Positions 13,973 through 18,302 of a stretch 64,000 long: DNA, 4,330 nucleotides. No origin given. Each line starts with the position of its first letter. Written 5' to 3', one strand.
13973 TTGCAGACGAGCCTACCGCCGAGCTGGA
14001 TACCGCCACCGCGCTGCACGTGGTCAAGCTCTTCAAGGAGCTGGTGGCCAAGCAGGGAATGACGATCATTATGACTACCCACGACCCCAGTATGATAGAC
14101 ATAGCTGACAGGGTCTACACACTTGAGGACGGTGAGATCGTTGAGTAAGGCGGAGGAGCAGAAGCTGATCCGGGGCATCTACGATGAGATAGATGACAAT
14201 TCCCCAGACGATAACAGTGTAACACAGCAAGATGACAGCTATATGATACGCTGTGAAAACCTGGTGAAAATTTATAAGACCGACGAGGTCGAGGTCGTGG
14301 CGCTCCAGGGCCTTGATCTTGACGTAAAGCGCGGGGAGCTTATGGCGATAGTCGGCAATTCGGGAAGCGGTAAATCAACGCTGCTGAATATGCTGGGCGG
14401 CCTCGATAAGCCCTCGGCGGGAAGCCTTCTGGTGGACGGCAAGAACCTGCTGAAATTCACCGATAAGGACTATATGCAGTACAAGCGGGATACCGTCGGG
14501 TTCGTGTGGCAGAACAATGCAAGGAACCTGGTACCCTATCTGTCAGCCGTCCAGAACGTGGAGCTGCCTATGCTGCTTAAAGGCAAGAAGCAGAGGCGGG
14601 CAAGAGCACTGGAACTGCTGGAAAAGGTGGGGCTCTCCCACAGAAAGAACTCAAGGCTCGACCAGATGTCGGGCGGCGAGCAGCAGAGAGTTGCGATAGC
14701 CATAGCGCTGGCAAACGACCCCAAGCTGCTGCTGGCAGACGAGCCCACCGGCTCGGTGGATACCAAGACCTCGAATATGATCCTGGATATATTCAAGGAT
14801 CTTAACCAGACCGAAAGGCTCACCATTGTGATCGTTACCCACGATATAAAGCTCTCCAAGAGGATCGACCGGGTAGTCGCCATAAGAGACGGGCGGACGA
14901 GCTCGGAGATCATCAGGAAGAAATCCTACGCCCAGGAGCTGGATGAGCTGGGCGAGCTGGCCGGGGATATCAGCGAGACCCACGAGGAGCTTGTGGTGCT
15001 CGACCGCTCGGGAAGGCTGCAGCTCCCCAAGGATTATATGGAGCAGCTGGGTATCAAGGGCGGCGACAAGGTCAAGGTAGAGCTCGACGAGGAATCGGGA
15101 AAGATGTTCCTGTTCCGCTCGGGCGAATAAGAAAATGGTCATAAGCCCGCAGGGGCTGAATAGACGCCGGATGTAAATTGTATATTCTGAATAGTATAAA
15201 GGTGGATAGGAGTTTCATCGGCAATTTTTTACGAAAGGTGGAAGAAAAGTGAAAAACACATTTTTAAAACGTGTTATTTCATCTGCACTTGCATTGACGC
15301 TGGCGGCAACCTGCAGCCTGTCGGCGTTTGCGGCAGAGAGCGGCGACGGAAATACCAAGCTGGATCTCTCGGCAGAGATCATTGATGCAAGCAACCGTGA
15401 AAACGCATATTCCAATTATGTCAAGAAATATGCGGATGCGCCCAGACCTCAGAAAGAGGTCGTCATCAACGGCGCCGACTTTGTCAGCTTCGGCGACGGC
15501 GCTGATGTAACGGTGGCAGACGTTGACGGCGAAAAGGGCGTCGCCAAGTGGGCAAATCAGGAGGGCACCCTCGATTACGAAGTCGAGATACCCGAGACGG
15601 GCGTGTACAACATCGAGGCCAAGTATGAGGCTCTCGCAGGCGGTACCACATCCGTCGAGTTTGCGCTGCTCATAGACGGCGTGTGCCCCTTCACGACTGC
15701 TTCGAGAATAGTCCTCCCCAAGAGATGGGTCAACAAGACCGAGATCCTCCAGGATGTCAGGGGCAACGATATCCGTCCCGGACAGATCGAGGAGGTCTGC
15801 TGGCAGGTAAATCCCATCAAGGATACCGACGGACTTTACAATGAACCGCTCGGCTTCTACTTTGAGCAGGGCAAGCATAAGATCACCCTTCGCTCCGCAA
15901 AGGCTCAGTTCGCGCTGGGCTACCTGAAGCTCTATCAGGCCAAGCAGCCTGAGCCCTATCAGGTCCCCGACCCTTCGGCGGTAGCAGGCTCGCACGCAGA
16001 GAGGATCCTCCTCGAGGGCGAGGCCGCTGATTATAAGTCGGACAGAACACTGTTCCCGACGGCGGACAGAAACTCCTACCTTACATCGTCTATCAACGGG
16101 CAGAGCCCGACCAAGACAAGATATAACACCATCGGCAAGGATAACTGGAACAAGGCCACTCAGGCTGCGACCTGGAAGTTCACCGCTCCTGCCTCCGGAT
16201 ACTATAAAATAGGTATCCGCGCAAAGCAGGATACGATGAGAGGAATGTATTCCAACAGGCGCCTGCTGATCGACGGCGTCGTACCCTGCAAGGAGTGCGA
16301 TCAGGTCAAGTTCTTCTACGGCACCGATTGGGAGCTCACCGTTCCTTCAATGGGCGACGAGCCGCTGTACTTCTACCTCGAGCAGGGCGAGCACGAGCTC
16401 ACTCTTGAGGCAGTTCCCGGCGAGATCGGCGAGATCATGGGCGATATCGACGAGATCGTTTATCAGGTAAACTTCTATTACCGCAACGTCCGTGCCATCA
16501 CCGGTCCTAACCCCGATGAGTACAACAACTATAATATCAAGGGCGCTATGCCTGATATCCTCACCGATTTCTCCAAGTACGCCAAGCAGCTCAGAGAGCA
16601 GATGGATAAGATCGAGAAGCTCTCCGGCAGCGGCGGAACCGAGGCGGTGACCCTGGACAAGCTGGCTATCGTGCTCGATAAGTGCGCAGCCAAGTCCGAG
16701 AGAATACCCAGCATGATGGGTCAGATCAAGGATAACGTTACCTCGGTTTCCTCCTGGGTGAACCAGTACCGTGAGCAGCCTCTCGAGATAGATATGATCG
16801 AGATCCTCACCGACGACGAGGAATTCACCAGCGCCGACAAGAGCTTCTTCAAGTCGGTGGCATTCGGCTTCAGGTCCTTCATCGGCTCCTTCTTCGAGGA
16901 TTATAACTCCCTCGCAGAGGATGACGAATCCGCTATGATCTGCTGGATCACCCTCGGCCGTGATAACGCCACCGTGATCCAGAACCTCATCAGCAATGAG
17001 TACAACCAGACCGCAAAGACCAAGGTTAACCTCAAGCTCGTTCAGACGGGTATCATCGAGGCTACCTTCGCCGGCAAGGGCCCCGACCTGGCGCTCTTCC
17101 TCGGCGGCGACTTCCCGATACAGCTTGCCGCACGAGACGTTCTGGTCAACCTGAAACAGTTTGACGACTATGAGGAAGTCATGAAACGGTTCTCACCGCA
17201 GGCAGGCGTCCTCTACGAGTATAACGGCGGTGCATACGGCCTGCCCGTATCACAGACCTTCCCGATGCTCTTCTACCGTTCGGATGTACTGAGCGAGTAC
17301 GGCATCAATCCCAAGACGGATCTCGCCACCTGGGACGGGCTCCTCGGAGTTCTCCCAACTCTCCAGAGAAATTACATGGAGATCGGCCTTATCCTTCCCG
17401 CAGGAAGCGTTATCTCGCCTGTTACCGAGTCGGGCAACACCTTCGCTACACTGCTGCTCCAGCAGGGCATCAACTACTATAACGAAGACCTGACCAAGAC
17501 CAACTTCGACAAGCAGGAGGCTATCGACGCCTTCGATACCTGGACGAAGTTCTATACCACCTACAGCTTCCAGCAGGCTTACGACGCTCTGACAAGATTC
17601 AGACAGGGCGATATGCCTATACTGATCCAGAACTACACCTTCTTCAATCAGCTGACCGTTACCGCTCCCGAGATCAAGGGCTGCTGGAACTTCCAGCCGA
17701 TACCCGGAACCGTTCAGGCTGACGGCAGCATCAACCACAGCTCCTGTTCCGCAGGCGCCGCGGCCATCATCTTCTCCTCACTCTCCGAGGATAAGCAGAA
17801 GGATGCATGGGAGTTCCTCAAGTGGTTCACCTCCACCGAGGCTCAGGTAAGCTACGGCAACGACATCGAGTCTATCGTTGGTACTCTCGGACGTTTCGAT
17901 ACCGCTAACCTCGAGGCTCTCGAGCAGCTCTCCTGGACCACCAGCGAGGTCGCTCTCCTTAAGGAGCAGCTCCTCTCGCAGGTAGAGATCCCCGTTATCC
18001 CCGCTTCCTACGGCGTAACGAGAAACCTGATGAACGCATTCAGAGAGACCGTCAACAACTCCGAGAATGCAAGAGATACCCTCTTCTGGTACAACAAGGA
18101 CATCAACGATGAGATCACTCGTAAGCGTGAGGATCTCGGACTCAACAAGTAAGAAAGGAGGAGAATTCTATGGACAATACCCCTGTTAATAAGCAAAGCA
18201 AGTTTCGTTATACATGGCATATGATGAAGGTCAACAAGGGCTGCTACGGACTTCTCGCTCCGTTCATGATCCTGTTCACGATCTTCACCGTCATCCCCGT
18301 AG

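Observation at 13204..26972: Ten-gene composite ABC locus mixing exporter-type ATPases with importer-type permeases and three unassigned envelope proteins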

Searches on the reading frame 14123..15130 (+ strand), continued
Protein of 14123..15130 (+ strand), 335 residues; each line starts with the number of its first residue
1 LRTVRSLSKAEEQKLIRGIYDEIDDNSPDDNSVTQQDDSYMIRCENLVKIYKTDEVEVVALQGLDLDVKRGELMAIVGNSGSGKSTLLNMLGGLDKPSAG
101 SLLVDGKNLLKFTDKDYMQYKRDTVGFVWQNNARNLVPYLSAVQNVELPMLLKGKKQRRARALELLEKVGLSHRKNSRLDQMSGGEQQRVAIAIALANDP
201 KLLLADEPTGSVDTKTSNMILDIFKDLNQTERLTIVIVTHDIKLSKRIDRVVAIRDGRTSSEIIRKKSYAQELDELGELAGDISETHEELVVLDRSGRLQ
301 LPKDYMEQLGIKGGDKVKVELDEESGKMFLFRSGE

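Call 82: get_annotated_region(hit=H7, flank=9000)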
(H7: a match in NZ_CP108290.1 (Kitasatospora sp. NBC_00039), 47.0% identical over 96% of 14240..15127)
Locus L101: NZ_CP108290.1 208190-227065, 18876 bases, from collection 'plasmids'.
description: Kitasatospora sp. NBC_00039 plasmid unnamed1, complete sequence
organism: Kitasatospora sp. NBC_00039 (NCBI taxid 2903565)
taxonomy: Bacteria; Actinomycetota; Actinomycetes; Kitasatosporales; Streptomycetaceae; Kitasatospora; Kitasatospora sp. NBC 00039
host: -; source: -; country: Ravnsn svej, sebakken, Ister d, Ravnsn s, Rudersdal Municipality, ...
typing (MOB-suite, as given by PLSDB): non-mobilizable
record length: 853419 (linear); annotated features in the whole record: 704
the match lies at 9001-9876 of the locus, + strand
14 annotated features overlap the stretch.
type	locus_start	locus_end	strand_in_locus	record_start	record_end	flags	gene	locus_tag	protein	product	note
CDS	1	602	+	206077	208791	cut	-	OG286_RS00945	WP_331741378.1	AAA family ATPase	-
CDS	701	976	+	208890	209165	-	-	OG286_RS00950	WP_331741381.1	hypothetical protein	-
CDS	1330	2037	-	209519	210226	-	-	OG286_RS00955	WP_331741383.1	ABC transporter ATP-binding protein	-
CDS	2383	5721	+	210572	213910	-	-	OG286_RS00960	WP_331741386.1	FtsX-like permease family protein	-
CDS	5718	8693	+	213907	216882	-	-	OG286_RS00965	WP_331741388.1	hypothetical protein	-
CDS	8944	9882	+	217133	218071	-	-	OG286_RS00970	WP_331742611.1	ABC transporter ATP-binding protein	-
CDS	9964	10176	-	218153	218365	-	-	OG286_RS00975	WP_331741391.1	hypothetical protein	-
CDS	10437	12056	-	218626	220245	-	-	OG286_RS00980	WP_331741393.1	AMP-binding protein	-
CDS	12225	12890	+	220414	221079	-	-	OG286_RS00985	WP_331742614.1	AAA family ATPase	-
CDS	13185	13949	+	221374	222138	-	-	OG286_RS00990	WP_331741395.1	alpha/beta fold hydrolase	-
CDS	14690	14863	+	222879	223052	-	-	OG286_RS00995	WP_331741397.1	hypothetical protein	-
CDS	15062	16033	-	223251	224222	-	-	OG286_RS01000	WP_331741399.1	helix-turn-helix domain-containing protein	-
CDS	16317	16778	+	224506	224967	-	-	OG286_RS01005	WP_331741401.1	hypothetical protein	-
CDS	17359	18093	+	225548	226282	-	-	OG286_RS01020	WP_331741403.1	hypothetical protein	-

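Call 83: search_protein_families(library=pfam, proteins=[L098:4317-5048:+, L098:5014-6078:+, L098:6082-8997:+, L098:9001-9876:+, L098:9882-11444:+], max_evalue=0.001)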
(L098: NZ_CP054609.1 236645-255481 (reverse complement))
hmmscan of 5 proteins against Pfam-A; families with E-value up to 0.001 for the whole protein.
L098:4317-5048:+ (243 aa): 3 families
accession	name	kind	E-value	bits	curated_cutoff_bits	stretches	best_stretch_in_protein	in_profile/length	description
PF00005.33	ABC_tran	-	5.8e-35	121.3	25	1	44-193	1-137/137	ABC transporter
PF13304.12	AAA_21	-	6.3e-07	30.2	27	0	162-229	235-304/304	AAA domain, putative AbiEii toxin, Type IV TA system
PF02463.25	SMC_N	-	0.0001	22.3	40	0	144-238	122-212/220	RecF/RecN/SMC N terminal domain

L098:5014-6078:+ (354 aa): 5 families
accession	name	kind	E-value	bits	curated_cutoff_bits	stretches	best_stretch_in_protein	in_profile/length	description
PF13533.13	Biotin_lipoyl_2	-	4.4e-11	42.8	29.8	2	88-110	10-32/32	Biotin-lipoyl like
PF16576.10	HlyD_D23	-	1.4e-09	38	30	1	64-235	4-173/214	Barrel-sandwich domain of CusB or HlyD membrane-fusion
PF13437.12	HlyD_3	-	4e-07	31.2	22.2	1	172-242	1-74/106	HlyD family secretion protein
PF00364.28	Biotin_lipoyl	-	4.4e-06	26.9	22.1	0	174-201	4-36/73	Biotin-requiring enzyme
PF01551.29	Peptidase_M23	-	0.00011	22.8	28.7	0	67-111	31-74/96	Peptidase family M23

L098:6082-8997:+ (971 aa): 2 families
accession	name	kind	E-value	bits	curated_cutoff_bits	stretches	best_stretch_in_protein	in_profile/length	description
PF02687.27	FtsX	-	4.9e-24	85.1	25.5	2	314-430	7-120/120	FtsX-like permease C-terminal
PF12704.14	MacB_PCD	-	1.1e-06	29.5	27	1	635-804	49-206/207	MacB-like periplasmic core domain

L098:9001-9876:+ (291 aa): 5 families
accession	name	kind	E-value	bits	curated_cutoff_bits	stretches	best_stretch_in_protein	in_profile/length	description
PF00005.33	ABC_tran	-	2.5e-32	112.8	25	1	21-168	1-136/137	ABC transporter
PF13304.12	AAA_21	-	6.3e-08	33.5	27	0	33-54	1-22/304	AAA domain, putative AbiEii toxin, Type IV TA system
PF13555.12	AAA_29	-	0.00021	21.4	27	1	27-48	18-39/61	P-loop containing region of AAA domain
PF02463.25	SMC_N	-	0.00028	20.8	40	0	32-214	25-212/220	RecF/RecN/SMC N terminal domain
PF03193.22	RsgA_GTPase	-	0.00056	20.2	30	0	20-53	96-128/174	RsgA GTPase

L098:9882-11444:+ (520 aa): 1 family
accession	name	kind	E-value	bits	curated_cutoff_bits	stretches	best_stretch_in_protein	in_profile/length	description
PF01547.30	SBP_bac_1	-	3.7e-24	86.7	26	1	63-389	16-306/307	Bacterial extracellular solute-binding protein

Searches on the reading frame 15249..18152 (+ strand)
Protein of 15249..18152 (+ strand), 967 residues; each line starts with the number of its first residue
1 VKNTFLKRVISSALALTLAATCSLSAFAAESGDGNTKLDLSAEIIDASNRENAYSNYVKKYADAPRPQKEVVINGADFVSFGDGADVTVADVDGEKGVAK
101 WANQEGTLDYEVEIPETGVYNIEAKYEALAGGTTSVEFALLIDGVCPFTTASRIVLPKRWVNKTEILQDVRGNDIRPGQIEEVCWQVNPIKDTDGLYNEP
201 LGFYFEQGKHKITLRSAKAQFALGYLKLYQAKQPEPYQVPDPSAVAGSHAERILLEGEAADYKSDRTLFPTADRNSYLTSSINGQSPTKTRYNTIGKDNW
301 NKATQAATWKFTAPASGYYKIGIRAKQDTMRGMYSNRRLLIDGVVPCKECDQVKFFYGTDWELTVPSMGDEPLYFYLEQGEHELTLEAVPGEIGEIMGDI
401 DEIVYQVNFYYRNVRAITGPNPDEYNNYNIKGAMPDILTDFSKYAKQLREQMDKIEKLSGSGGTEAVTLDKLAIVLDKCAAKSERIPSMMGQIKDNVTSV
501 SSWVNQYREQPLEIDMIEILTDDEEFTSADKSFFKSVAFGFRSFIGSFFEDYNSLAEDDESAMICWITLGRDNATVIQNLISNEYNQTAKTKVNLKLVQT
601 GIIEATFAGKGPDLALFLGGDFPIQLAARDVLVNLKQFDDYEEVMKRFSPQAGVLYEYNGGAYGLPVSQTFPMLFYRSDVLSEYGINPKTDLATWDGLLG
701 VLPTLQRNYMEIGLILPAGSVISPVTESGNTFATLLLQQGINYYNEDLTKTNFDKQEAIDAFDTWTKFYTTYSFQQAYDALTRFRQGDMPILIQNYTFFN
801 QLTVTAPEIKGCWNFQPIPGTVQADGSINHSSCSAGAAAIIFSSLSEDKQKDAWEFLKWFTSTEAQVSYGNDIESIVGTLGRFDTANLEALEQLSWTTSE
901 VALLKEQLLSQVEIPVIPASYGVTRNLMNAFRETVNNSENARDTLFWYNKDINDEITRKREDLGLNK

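Call 3: search_protein_families(library=pfam, proteins=[window:15249-18152:+], max_evalue=0.01)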
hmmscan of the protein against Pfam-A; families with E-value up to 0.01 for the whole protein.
window:15249-18152:+ (967 aa): 4 families
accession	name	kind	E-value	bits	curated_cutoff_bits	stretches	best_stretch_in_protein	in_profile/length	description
PF13416.11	SBP_bac_8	-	1.4e-20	74.7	27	1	605-881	31-264/279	Bacterial extracellular solute-binding protein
PF01547.30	SBP_bac_1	-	3.1e-14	54.1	26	1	577-866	10-306/307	Bacterial extracellular solute-binding protein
PF25275.1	Golvesin_C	-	9.4e-05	22.9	31.6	0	292-330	31-66/132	Golvesin C-terminal domain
PF16990.11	CBM_35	-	0.006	17.3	28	0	288-326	18-57/121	Carbohydrate binding module (family 35)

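Call 4: search_protein_families(library=ncbifam, proteins=[window:15249-18152:+], max_evalue=0.01)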
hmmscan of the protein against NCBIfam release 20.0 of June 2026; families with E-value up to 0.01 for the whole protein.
window:15249-18152:+ (967 aa): 1 family
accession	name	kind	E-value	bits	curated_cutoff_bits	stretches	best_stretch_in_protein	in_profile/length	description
NF011756.0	PRK15209.1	equivalog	0.0058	16.2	221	0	14-48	6-38/174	long polar fimbrial major subunit LpfA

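Call 86: search_solved_structures(query=window:15249-18149:+, max_evalue=0.01)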
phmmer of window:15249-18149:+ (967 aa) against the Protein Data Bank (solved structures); distinct sequences matched with E-value up to 0.01: 6.
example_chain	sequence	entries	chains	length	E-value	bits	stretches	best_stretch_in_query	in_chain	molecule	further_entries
7x0i_A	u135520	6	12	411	9.4e-10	40.4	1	589-871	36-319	CbpB | CpbB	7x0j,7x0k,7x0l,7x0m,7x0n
5ysb_A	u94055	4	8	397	1.2e-08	36.7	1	604-882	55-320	Lin1841 protein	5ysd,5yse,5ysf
5ci5_A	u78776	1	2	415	4.5e-07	31.5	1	602-867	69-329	Extracellular solute-binding protein family 1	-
1elj_A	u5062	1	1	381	1.7e-06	29.6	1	562-867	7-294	MALTODEXTRIN-BINDING PROTEIN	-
4r9f_A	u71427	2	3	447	5.7e-05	24.5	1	602-694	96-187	MBP1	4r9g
2w7y_A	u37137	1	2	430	7.3e-05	24.2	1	607-892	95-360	PROBABLE SUGAR ABC TRANSPORTER, SUGAR-BINDING PROTEIN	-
